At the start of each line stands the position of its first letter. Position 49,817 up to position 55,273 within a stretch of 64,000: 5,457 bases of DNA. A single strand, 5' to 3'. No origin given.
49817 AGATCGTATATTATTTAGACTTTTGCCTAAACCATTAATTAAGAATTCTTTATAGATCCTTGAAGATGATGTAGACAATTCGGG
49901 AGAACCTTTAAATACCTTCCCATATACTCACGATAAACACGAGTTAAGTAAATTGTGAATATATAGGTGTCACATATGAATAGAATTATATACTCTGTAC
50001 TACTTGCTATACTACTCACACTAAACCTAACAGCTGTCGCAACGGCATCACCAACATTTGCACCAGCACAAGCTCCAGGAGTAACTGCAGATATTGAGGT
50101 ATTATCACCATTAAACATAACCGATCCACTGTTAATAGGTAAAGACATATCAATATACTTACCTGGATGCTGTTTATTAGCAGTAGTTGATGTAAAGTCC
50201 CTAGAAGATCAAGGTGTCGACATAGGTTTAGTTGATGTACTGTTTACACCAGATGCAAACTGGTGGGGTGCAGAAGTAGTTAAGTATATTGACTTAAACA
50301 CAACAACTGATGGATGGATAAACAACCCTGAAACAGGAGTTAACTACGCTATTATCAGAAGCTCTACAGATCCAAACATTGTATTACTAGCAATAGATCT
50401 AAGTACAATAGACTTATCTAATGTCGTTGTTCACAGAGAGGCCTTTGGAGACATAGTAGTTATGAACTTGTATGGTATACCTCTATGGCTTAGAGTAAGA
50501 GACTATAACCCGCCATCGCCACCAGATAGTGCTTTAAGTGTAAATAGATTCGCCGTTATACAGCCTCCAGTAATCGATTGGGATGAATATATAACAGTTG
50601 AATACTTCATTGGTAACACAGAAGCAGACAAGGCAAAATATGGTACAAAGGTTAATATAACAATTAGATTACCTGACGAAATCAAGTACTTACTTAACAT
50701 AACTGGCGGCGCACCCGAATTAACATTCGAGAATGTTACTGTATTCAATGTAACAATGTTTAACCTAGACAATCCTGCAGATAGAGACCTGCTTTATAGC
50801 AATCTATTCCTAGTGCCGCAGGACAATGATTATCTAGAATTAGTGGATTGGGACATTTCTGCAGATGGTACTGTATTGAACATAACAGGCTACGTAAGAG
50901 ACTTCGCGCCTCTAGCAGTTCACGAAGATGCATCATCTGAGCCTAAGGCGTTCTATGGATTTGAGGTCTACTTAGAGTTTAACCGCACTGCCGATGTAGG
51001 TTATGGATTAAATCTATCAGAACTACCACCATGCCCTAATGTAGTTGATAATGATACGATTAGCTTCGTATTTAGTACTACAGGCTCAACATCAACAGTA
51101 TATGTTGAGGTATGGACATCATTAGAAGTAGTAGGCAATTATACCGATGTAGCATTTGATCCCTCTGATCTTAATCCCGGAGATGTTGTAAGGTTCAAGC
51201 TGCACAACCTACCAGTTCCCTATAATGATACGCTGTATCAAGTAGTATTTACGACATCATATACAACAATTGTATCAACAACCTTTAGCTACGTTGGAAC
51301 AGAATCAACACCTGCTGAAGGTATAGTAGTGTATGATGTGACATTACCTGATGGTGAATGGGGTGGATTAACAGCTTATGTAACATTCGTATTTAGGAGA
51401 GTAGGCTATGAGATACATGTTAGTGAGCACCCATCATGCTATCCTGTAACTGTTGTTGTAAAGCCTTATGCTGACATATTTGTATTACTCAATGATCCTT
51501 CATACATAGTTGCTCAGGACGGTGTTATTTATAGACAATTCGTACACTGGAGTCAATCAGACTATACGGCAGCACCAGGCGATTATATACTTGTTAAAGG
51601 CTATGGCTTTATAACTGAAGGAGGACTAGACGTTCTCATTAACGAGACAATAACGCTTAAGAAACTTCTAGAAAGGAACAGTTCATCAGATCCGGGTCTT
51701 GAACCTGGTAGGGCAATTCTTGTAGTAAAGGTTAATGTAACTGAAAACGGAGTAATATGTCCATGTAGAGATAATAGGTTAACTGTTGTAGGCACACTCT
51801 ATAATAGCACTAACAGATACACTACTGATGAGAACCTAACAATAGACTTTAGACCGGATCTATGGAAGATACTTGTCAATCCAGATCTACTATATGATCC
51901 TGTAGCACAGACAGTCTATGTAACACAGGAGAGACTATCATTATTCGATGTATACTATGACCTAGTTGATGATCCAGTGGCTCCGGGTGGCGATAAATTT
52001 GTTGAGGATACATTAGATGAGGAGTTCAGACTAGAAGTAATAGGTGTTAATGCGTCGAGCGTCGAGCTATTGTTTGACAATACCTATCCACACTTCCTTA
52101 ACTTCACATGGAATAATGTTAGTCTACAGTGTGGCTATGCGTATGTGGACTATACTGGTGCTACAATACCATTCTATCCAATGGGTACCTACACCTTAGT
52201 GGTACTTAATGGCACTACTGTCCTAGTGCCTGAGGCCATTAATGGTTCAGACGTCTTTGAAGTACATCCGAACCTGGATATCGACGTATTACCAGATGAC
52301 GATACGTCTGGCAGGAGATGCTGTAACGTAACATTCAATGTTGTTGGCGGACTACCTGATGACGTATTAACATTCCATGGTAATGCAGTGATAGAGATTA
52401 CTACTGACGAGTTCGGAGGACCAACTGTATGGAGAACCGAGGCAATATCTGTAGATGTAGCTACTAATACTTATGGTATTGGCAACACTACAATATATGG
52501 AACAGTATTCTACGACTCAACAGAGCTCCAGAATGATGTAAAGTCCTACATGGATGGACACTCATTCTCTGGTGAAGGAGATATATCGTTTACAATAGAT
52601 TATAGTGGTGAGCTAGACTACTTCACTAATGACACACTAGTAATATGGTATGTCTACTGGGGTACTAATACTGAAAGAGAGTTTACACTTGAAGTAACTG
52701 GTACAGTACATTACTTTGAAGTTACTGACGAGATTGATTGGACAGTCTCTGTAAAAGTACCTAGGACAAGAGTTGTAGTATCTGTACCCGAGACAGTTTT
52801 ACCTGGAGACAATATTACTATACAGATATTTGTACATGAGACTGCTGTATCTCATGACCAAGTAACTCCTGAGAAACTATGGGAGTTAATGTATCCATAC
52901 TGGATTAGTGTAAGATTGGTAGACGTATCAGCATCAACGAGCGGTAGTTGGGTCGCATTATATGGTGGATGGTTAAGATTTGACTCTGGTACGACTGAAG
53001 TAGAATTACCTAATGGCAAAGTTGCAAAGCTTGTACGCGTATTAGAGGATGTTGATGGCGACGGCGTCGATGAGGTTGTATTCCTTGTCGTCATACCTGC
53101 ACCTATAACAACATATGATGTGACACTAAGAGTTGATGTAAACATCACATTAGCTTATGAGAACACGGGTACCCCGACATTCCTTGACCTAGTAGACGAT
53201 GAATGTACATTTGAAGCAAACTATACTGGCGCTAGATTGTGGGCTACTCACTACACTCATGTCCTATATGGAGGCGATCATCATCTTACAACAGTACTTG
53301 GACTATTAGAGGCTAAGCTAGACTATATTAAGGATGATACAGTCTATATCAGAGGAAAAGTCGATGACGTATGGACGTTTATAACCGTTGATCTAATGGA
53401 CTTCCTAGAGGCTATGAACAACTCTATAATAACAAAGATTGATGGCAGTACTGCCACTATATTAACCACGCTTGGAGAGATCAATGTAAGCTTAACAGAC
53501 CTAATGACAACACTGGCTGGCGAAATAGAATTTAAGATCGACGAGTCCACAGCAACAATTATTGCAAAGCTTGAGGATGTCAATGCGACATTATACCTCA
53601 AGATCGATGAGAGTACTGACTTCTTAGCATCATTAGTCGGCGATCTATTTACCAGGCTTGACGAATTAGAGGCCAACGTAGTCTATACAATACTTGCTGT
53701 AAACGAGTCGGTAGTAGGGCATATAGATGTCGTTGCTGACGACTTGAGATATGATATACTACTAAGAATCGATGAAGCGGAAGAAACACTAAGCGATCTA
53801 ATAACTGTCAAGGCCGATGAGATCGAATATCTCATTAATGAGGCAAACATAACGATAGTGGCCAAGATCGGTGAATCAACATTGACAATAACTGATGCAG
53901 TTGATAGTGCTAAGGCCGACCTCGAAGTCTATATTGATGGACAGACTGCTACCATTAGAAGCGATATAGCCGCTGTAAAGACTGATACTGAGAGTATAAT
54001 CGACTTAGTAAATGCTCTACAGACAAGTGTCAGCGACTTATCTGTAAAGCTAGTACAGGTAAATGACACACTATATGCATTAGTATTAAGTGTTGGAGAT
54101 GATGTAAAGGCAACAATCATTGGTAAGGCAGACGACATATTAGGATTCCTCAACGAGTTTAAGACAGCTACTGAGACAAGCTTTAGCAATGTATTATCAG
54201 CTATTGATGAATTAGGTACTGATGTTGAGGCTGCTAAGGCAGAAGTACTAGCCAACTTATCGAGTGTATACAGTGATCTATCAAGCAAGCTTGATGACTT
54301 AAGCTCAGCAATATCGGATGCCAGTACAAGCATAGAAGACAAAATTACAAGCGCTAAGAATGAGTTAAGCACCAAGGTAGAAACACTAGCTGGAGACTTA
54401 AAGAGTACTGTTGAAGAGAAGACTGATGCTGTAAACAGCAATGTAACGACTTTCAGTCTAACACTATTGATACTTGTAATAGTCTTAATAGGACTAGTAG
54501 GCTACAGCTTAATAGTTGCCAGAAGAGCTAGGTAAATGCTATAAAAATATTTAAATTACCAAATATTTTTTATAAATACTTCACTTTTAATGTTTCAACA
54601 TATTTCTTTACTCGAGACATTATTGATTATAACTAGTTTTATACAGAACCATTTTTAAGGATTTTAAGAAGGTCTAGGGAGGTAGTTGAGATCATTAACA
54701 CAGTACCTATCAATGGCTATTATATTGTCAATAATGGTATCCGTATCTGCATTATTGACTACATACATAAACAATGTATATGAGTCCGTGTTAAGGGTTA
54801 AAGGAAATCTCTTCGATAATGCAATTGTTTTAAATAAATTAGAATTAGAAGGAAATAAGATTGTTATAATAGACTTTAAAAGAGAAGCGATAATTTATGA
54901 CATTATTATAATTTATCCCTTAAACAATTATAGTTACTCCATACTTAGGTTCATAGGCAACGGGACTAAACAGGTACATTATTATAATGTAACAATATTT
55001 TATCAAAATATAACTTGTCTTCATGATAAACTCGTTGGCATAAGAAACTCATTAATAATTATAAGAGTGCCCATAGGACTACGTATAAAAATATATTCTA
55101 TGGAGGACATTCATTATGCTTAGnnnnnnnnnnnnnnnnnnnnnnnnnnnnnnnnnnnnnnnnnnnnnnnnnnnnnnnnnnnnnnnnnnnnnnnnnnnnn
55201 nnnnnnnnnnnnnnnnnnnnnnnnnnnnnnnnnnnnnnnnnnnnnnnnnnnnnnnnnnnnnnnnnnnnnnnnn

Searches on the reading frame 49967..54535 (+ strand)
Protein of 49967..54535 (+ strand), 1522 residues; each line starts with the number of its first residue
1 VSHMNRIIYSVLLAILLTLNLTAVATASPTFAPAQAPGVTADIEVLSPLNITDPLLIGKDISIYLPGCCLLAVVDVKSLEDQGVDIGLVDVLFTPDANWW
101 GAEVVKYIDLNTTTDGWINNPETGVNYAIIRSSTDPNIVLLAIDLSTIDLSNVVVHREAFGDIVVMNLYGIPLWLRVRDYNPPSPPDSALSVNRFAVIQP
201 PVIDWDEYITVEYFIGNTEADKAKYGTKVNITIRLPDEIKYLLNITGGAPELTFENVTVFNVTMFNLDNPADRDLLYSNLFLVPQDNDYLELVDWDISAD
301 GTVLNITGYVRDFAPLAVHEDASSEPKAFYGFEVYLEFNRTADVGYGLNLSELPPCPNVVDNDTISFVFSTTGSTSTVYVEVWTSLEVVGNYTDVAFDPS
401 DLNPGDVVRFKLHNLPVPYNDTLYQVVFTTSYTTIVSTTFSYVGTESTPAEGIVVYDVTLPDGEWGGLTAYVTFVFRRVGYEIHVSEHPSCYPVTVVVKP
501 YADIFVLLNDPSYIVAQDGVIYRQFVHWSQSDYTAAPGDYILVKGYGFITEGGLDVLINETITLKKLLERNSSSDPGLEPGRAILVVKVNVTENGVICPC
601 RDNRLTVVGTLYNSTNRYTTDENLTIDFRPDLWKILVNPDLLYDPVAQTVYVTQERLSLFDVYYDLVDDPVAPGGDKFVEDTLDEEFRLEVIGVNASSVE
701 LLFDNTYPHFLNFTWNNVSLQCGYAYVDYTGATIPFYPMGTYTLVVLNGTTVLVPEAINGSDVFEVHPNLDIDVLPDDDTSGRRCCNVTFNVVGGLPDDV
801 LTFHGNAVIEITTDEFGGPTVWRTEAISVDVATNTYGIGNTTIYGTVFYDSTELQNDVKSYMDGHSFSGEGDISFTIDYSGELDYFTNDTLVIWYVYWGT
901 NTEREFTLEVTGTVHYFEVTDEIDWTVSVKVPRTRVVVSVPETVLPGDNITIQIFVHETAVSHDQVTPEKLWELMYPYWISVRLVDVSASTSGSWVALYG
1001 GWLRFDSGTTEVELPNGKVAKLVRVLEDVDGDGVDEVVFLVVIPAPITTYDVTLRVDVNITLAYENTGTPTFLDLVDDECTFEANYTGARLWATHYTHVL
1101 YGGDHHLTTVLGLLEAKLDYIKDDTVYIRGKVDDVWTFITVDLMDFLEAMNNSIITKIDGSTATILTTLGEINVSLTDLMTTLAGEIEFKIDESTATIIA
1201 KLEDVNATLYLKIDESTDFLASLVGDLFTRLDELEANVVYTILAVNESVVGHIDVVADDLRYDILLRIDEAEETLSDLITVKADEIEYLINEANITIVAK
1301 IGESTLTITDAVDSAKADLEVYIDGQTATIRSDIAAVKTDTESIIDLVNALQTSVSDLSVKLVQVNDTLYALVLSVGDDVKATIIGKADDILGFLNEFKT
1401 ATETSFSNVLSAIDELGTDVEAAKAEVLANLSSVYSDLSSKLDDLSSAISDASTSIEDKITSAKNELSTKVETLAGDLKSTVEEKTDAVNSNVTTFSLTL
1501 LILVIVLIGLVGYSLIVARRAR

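Call 3: search_protein_families(library=pfam, proteins=[window:49967-54535:+], max_evalue=1)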
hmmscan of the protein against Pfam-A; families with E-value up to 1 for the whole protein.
window:49967-54535:+ (1522 aa): 13 families
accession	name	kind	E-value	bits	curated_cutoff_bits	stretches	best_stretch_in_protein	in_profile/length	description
PF04513.17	Baculo_PEP_C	-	6.7e-08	33.1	38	2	1419-1496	24-97/140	Baculovirus polyhedron envelope protein, PEP, C terminus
PF01442.23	Apolipoprotein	-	1.1e-07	32.3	90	1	1414-1495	40-121/190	Apolipoprotein A1/A4/E domain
PF07798.16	CCDC90-like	-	0.00015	22.1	33.5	1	1396-1505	64-170/175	Coiled-coil domain-containing protein 90-like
PF11401.13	Tetrabrachion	-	0.00095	19.6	27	1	1254-1299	3-48/49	Tetrabrachion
PF15984.10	Collagen_mid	-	0.0037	17.5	31.1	1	1405-1492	50-142/198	Bacterial collagen, middle region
PF02520.22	ANIS5_cation-bd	-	0.011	16.3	29.3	1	1408-1473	32-100/109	SXP/RAL-2 family protein Ani s 5-like, metal-binding domain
PF20445.3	RHS_N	-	0.022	15.1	21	1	1115-1151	84-120/127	Retrotransposon hot spot proteins N-terminal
PF02403.27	Seryl_tRNA_N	-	0.066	13.9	28.2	0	1337-1378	65-106/108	Seryl-tRNA synthetase N-terminal domain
PF05478.16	Prominin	-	0.079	11.5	34.3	1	1407-1511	334-439/799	Prominin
PF07889.17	DUF1664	-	0.13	12.8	34.6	0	1425-1493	44-110/124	Protein of unknown function (DUF1664)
PF16888.10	YwqH-like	-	0.77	10.5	33.7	0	1421-1474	65-118/123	YwqH-like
PF20667.3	Sec10_N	-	0.88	10.1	27.4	0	1403-1491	5-92/118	Exocyst complex component Sec10, N-terminal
PF06825.17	HSBP1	-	0.92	9.8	28.6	0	1437-1458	24-45/51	Heat shock factor binding protein 1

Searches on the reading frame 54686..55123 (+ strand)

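Call 3: search_protein_families(library=pfam, proteins=[window:54686-55123:+], max_evalue=1)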
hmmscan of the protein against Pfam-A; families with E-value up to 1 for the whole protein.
window:54686-55123:+ (145 aa): 1 family
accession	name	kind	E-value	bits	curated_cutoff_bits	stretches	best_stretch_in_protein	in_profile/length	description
PF07801.16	DUF1647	-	0.079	13.1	25.7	1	17-67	62-111/141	Protein of unknown function (DUF1647)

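Call 4: search_protein_families(library=ncbifam, proteins=[window:54686-55123:+], max_evalue=1)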
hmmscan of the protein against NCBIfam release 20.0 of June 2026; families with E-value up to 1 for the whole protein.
window:54686-55123:+ (145 aa): 0 families
